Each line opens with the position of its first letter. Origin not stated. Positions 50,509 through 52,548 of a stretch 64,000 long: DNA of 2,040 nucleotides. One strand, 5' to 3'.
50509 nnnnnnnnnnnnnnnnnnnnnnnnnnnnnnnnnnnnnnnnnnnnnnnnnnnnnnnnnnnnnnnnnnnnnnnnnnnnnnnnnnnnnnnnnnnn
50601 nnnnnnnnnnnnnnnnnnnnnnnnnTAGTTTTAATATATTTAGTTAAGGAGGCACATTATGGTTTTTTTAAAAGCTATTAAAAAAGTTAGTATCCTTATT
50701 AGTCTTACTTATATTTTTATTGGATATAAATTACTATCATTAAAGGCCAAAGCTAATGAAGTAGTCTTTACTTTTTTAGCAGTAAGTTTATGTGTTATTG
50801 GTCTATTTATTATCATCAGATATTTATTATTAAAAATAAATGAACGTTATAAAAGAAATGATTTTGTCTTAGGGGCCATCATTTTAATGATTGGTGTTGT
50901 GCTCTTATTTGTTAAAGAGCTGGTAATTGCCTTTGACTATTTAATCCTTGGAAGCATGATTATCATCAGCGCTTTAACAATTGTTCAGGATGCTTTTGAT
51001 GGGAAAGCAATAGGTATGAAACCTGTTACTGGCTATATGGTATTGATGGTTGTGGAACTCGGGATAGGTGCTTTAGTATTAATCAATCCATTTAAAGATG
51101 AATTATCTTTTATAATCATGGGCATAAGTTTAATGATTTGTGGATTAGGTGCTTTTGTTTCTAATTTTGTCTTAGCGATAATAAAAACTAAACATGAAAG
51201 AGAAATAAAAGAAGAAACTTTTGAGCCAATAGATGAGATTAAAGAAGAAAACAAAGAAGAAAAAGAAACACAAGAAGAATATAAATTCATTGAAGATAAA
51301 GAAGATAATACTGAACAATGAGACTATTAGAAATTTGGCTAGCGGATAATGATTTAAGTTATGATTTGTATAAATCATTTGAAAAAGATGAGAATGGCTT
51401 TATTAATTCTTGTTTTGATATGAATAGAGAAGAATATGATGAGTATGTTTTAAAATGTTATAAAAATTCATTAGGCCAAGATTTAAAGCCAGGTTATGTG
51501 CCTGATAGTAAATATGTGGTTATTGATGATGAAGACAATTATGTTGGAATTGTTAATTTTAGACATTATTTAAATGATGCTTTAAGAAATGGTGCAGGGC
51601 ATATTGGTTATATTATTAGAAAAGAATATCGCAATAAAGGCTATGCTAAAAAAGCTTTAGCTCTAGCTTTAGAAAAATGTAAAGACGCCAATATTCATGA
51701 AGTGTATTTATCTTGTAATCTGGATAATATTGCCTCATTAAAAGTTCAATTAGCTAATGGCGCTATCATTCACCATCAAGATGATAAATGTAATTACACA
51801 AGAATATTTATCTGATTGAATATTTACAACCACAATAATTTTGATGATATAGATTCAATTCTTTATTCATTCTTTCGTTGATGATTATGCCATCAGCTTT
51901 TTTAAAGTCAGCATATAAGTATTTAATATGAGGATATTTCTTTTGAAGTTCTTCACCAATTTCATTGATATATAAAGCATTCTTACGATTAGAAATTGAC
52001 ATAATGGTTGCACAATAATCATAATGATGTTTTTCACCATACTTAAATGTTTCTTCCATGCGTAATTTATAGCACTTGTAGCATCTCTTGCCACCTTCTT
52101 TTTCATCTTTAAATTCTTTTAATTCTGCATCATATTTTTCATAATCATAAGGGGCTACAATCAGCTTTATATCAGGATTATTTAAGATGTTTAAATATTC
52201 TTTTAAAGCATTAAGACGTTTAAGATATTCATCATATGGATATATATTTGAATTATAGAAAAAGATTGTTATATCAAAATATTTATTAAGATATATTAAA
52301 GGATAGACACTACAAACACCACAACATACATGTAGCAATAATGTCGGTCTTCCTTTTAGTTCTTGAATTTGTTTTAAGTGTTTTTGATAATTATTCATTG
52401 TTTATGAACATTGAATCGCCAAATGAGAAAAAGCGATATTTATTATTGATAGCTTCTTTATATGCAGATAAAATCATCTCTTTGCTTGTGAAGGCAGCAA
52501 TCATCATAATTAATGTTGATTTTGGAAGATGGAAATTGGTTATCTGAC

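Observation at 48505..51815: PqqD-like / HPr-kinase-like / NTP_transf_5 cassette with no visible precursor, cyclase or radical-SAM partner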

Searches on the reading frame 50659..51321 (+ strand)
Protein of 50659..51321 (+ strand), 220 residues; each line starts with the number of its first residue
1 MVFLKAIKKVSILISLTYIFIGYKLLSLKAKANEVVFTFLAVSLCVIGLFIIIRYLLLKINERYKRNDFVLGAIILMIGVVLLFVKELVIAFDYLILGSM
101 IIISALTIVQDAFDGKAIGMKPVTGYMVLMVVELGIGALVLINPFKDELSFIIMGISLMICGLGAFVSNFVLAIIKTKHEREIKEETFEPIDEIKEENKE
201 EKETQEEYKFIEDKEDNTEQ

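Call 3: search_protein_families(library=pfam, proteins=[window:50659-51321:+], max_evalue=1)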
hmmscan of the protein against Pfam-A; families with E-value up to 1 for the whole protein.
window:50659-51321:+ (220 aa): 7 families
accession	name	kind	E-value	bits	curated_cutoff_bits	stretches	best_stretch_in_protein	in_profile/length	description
PF03779.20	SPW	-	0.019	15.8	31.5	1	45-130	7-90/93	SPW repeat domain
PF03729.18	DUF308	-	0.019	15.7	25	1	14-84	2-73/73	Short repeat of unknown function (DUF308)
PF00746.26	Gram_pos_anchor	-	0.057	13.8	20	0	68-86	19-37/43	LPXTG cell wall anchor motif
PF19727.4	DUF6219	-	0.079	13.3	27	1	70-103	8-41/69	Family of unknown function (DUF6219)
PF07444.16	Ycf66_N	-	0.18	12.4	22.3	1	39-105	2-69/76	Ycf66 protein N-terminus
PF13567.11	DUF4131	-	0.81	9.8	31.6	0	40-86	8-49/165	Domain of unknown function (DUF4131)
PF11694.13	DUF3290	-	0.91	9.9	31.3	1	22-78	4-58/144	Protein of unknown function (DUF3290)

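Call 4: search_protein_families(library=ncbifam, proteins=[window:50659-51321:+], max_evalue=1)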
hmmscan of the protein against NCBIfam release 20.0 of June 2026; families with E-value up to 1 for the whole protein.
window:50659-51321:+ (220 aa): 1 family
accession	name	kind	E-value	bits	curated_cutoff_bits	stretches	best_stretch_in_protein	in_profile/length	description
NF058670.1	sorting_LPXTATN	domain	0.17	12.3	32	1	70-86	13-29/32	LPxTATN C-terminal sorting signal domain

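Call 59: find_homologous_proteins(query=window:50659-51321:+, max_evalue=0.001)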
Query window:50659-51321:+ (220 aa): 6 proteins with E <= 0.001 among 1055 candidates.
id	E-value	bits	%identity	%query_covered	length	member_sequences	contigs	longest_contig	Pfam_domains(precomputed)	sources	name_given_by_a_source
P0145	3.4e-119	414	95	100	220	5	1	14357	-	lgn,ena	-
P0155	4.4e-52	195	52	94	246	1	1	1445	PF03729.19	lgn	-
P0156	6.7e-51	191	52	83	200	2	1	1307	-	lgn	-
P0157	2.3e-49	186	55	83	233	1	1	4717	PF03729.19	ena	-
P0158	6.3e-48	181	48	100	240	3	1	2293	PF03729.19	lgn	-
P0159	2.2e-35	140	59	63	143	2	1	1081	PF03729.19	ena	-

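Call 60: find_encoding_contigs(protein=P0157, flank=5000, max_places=2)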
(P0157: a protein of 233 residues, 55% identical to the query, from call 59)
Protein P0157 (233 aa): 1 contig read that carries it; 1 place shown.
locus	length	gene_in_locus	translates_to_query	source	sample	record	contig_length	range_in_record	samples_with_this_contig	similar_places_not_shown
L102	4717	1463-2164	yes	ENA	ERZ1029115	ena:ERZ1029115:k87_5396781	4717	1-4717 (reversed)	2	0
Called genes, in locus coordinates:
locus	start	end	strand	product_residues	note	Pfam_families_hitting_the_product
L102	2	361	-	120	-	?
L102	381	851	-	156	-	PF00177:Ribosomal_S7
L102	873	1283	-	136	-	PF00164:Ribosom_S12_S23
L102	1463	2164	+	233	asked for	PF03729:DUF308 (faint)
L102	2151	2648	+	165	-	PF13302:Acetyltransf_3, PF00583:Acetyltransf_1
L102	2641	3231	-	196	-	PF02677:QueH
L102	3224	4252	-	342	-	PF02547:Queuosine_synth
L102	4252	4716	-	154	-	?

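Call 82: search_protein_families(library=padloc, proteins=[window:50659-51321:+], max_evalue=0.01)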
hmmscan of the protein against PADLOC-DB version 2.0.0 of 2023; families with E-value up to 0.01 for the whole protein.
window:50659-51321:+ (220 aa): 0 families

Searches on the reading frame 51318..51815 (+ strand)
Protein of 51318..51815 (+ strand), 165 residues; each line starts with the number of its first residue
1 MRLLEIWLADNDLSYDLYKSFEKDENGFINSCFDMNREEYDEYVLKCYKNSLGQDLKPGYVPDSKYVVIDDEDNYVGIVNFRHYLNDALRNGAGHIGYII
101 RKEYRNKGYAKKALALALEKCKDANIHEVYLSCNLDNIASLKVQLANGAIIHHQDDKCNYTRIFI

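Call 3: search_protein_families(library=pfam, proteins=[window:51318-51815:+], max_evalue=1)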
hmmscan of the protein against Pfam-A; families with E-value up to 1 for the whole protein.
window:51318-51815:+ (165 aa): 5 families
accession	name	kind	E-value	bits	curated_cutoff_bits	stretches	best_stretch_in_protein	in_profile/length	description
PF13302.13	Acetyltransf_3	-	1.3e-13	52.3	25.4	1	34-148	31-136/138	Acetyltransferase (GNAT) domain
PF00583.31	Acetyltransf_1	-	1.1e-12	48.7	20.7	1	59-142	28-109/116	Acetyltransferase (GNAT) family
PF13508.13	Acetyltransf_7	-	2.3e-05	25.1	27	1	63-131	2-67/84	Acetyltransferase (GNAT) domain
PF13673.13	Acetyltransf_10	-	0.0008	19.8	23.6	1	62-135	29-94/128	Acetyltransferase (GNAT) domain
PF13527.13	Acetyltransf_9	-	0.0057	17.1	25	1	30-131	18-111/127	Acetyltransferase (GNAT) domain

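Call 4: search_protein_families(library=ncbifam, proteins=[window:51318-51815:+], max_evalue=1)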
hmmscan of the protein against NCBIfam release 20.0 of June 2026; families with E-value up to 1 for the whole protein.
window:51318-51815:+ (165 aa): 9 families
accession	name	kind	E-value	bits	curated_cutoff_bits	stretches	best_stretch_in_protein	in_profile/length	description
NF040503.1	resist_ArsN1a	equivalog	3.9e-05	23.5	170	1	67-146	51-130/159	arsinothricin resistance N-acetyltransferase ArsN1 family A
NF008212.0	PRK10975.1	equivalog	6.6e-05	22.8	219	1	67-153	142-224/232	dTDP-4-amino-4,6-dideoxy-D-galactose acyltransferase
NF043067.1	AAC_6p_group_E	equivalog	8e-05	22.5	140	1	64-146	38-124/140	aminoglycoside 6'-N-acetyltransferase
NF007539.0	PRK10151.1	equivalog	0.00016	21.3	184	1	65-152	68-153/179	50S ribosomal protein L7/L12-serine acetyltransferase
NF000115.2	AAC_6p_Iad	exception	0.0002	21.5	275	1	72-148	50-130/144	aminoglycoside N-acetyltransferase AAC(6')-Iad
TIGR01575.1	rimI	equivalog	0.0011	19.1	86.4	1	62-141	30-104/132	ribosomal protein S18-alanine N-acetyltransferase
TIGR02382.1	wecD_rffC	equivalog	0.0034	17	195.1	1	67-152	102-183/191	dTDP-4-amino-4,6-dideoxy-D-galactose acyltransferase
NF040501.1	resist_ArsN2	equivalog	0.012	15.3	125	1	64-131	24-87/133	arsenic resistance N-acetyltransferase ArsN2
NF011709.0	PRK15130.1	equivalog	0.015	15.1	218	1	66-142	59-133/186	spermidine N1-acetyltransferase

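Call 82: search_protein_families(library=padloc, proteins=[window:51318-51815:+], max_evalue=0.01)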
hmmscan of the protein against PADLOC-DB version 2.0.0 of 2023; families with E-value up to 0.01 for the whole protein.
window:51318-51815:+ (165 aa): 0 families

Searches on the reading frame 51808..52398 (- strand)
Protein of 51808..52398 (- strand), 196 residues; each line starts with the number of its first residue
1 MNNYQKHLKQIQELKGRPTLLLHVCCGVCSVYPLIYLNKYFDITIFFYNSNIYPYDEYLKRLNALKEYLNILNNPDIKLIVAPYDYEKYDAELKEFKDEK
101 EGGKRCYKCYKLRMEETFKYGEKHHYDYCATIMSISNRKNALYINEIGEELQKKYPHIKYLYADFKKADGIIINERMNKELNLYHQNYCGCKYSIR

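Call 3: search_protein_families(library=pfam, proteins=[window:51808-52398:-], max_evalue=1)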
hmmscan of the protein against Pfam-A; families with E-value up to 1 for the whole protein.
window:51808-52398:- (196 aa): 1 family
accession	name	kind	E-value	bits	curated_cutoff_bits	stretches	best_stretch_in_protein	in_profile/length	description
PF02677.20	QueH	-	1.1e-55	188.9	23.5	1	20-195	1-173/175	Epoxyqueuosine reductase QueH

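Call 4: search_protein_families(library=ncbifam, proteins=[window:51808-52398:-], max_evalue=1)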
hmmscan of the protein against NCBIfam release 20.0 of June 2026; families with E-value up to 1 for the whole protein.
window:51808-52398:- (196 aa): 0 families
